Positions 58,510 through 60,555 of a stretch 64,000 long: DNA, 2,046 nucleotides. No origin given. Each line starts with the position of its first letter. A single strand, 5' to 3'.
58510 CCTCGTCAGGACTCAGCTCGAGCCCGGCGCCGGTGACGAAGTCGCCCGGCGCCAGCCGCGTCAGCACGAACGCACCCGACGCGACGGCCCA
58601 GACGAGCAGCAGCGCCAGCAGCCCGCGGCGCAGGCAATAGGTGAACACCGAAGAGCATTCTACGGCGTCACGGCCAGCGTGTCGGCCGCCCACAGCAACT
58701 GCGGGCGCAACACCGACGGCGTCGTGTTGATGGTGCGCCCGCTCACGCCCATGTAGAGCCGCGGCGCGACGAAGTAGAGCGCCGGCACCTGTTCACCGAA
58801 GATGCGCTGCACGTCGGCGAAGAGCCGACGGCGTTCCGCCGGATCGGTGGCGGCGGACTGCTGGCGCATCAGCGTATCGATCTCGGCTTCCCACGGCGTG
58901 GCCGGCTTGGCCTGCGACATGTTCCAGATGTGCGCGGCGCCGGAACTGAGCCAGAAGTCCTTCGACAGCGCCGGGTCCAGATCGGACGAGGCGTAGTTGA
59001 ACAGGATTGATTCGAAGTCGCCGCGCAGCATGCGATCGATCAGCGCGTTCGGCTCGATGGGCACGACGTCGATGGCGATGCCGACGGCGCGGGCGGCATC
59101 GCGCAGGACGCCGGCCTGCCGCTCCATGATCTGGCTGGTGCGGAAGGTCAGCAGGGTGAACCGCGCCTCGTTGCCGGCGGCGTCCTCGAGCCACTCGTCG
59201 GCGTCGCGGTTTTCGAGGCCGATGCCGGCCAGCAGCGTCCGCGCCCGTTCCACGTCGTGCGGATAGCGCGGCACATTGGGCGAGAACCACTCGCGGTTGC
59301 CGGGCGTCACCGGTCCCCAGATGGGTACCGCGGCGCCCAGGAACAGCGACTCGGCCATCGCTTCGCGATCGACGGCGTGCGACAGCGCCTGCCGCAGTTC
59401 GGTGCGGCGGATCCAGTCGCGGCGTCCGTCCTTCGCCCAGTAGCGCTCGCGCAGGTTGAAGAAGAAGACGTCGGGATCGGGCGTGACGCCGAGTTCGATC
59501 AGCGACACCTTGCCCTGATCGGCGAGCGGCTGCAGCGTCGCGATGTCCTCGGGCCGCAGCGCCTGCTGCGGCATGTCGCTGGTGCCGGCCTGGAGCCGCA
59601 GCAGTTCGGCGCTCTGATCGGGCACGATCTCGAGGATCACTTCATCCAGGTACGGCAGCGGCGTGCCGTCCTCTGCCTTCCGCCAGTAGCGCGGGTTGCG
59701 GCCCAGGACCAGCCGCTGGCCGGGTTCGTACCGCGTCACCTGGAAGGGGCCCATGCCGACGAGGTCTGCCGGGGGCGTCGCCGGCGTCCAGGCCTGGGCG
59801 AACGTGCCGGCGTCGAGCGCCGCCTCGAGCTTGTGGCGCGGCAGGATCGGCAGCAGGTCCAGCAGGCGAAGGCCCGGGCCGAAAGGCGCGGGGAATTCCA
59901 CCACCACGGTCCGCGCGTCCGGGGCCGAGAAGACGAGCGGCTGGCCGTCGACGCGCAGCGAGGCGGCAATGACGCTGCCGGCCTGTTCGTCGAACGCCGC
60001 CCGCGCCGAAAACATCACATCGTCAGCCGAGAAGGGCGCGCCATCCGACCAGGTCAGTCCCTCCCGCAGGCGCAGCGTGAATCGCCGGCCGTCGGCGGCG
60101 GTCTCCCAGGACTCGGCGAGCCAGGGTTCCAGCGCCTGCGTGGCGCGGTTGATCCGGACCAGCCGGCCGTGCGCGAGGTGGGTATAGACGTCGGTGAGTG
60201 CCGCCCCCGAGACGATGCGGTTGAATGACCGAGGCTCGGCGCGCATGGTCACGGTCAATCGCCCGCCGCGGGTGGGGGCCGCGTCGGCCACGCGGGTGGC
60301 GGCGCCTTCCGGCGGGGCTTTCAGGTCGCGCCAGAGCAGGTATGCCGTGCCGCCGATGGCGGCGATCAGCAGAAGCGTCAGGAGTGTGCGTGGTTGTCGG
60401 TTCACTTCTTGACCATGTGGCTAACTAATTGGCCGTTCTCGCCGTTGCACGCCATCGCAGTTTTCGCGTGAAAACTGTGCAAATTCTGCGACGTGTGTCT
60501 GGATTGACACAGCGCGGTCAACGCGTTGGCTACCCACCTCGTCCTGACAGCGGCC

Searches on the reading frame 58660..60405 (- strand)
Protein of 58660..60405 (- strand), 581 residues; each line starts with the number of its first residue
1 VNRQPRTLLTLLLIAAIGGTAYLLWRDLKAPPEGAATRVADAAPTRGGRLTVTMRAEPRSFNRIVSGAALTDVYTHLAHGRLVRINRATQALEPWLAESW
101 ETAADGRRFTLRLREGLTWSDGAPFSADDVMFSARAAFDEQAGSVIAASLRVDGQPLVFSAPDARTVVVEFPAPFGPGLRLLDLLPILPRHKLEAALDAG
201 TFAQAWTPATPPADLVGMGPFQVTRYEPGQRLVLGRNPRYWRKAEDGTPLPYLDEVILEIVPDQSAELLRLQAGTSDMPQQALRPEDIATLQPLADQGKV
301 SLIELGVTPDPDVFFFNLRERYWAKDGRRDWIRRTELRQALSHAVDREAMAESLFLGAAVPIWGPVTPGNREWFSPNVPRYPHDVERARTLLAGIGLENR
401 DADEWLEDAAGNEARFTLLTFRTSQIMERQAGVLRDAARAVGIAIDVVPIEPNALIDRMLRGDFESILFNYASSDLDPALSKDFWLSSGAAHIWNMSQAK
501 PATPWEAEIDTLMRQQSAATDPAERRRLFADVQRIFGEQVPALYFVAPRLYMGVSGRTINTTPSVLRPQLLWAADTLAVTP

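Call 39: search_protein_families(library=pfam, proteins=[window:58660-60405:-], max_evalue=0.00001)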
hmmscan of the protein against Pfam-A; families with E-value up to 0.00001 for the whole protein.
window:58660-60405:- (581 aa): 1 family
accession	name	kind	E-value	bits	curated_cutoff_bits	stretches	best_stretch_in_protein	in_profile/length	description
PF00496.27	SBP_bac_5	-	2.4e-71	241.3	32.4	1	92-489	2-364/368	Bacterial extracellular solute-binding proteins, family 5 Middle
